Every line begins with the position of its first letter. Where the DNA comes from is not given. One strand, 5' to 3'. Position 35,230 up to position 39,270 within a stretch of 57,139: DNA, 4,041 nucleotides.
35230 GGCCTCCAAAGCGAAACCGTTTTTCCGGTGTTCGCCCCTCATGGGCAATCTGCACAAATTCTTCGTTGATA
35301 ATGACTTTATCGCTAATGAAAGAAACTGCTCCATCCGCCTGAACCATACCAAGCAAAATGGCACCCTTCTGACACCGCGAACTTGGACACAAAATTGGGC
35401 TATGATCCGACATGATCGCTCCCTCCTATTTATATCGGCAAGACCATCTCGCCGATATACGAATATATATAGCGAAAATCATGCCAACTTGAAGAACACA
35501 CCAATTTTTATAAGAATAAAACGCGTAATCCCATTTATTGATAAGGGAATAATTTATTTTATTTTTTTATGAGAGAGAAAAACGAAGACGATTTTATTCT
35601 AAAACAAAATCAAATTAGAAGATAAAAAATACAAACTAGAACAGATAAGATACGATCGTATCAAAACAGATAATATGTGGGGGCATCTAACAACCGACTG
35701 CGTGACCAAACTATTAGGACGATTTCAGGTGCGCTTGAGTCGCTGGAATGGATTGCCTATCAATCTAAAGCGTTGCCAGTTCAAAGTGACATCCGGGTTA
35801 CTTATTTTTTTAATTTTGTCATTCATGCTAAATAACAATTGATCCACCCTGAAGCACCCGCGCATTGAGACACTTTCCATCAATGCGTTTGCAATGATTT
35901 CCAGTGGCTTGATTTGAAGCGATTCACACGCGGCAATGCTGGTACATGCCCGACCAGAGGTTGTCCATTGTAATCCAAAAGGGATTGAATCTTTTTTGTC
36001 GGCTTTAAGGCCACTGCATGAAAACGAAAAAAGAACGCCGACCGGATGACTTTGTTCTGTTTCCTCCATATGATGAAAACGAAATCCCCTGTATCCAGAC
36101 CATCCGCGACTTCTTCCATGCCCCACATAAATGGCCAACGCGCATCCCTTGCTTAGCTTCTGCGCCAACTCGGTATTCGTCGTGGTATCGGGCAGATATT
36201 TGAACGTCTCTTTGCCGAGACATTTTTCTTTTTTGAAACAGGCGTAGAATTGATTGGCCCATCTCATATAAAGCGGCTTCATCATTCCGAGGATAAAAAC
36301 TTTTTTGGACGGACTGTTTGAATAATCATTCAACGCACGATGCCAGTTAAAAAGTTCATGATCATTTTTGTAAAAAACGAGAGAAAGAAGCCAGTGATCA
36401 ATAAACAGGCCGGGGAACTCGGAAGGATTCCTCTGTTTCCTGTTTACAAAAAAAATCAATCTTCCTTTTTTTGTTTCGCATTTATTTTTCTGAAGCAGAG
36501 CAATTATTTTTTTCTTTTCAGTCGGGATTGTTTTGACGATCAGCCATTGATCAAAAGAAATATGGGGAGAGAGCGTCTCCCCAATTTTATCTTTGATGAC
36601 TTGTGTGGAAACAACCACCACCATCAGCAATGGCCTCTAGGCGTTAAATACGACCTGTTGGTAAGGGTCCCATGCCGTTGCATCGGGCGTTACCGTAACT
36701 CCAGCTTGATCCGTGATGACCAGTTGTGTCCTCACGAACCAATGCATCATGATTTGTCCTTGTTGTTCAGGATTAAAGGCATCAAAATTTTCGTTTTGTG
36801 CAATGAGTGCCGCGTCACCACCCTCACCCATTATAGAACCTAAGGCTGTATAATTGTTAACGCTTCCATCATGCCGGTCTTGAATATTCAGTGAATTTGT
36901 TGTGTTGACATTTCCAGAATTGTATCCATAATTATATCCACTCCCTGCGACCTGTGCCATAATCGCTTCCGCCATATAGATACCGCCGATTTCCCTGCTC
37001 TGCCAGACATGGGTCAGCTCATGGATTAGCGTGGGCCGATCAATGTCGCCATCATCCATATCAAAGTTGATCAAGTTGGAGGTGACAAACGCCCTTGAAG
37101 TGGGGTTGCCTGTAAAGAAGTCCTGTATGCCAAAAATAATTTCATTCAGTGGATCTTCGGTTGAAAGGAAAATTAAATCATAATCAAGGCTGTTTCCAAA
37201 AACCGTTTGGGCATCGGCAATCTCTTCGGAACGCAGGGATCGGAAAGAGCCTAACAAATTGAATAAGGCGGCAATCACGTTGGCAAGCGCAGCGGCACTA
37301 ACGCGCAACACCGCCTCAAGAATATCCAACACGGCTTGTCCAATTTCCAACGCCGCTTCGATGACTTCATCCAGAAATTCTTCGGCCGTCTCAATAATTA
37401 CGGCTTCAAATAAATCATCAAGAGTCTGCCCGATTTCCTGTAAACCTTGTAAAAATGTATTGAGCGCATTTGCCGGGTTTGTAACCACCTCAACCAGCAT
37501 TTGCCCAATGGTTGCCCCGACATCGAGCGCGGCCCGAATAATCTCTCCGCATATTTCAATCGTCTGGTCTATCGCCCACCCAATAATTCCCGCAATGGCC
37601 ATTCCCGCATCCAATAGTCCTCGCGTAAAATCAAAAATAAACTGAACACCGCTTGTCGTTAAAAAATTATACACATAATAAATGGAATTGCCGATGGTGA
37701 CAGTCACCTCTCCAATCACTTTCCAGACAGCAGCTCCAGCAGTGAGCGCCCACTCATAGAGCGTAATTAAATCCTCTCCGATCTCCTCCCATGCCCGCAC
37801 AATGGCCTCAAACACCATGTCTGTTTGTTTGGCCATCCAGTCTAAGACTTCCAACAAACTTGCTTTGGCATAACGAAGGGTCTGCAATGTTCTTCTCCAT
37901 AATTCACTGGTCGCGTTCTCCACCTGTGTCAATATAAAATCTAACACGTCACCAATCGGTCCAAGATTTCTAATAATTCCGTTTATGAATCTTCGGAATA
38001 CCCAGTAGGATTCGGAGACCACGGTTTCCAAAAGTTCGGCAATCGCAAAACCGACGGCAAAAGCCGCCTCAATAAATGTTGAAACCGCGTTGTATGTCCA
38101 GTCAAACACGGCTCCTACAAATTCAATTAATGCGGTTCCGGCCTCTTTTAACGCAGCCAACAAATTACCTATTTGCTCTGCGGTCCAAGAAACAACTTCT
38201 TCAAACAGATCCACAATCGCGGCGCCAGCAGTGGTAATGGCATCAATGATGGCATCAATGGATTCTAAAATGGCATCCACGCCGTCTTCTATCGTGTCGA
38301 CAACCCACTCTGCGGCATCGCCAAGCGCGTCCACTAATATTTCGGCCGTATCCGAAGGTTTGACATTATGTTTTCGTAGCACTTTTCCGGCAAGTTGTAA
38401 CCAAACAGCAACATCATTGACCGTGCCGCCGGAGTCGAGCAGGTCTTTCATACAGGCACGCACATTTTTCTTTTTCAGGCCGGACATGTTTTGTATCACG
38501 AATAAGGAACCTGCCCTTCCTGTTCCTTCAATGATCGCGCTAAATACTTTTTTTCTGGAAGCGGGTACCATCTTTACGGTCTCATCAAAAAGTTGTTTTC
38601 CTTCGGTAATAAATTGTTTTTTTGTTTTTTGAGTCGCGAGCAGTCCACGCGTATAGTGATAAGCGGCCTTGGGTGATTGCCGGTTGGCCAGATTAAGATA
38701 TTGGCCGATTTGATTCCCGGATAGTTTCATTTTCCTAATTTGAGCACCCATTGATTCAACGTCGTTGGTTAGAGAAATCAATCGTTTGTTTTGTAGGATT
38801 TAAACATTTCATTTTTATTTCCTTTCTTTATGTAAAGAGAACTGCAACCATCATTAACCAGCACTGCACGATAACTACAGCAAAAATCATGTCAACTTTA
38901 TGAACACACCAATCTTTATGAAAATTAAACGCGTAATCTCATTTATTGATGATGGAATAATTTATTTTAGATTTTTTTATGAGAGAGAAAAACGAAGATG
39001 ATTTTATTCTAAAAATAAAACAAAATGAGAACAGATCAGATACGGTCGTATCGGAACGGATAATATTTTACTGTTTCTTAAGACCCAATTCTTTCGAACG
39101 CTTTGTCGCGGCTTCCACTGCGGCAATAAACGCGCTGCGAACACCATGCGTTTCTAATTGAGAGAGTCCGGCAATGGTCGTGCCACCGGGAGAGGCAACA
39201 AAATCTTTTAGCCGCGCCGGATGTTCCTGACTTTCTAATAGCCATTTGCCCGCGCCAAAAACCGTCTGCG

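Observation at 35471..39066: A roughly 200-bp regulatory module is duplicated; its ends coincide with a palindrome and a -24/-12 box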

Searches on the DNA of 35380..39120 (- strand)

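Call 73: search_rna_families(source=window, start=35380, end=39120, threshold=evalue, max_evalue=1)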
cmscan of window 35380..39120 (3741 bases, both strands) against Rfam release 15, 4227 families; matches with E-value up to 1: 1.
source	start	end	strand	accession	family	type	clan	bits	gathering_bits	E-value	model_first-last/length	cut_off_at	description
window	36585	36669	+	RF02288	TtnuCD11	Gene; snRNA; snoRNA; CD-box;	-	17.6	70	0.98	1-74/74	no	Tetrahymena snoRNA TtnuCD11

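Call 74: search_dna_similar(query=window:35440-35700:-, collection=plasmids, mode=distant, max_evalue=0.01, max_rows=10)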
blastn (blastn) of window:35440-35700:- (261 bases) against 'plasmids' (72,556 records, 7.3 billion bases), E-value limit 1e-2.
No match.

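Call 75: search_dna_similar(query=window:35440-35700:-, collection=phages, mode=distant, max_evalue=0.01, max_rows=10)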
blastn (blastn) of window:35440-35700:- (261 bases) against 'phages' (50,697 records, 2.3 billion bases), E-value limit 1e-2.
No match.

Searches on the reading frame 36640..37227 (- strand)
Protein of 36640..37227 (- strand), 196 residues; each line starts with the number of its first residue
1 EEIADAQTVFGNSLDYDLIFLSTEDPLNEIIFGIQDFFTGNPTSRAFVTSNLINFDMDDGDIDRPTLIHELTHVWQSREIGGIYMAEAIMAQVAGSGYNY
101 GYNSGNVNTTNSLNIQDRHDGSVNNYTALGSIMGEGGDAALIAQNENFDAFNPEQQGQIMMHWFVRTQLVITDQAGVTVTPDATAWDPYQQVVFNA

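Call 57: search_protein_families(library=pfam, proteins=[window:36640-37227:-], max_evalue=5)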
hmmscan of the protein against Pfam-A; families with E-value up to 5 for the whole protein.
seq(196 aa): 1 family
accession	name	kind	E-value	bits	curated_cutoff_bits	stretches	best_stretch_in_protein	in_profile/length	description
PF13699.11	eCIS_core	-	0.047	14.3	22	1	45-79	39-77/79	eCIS core domain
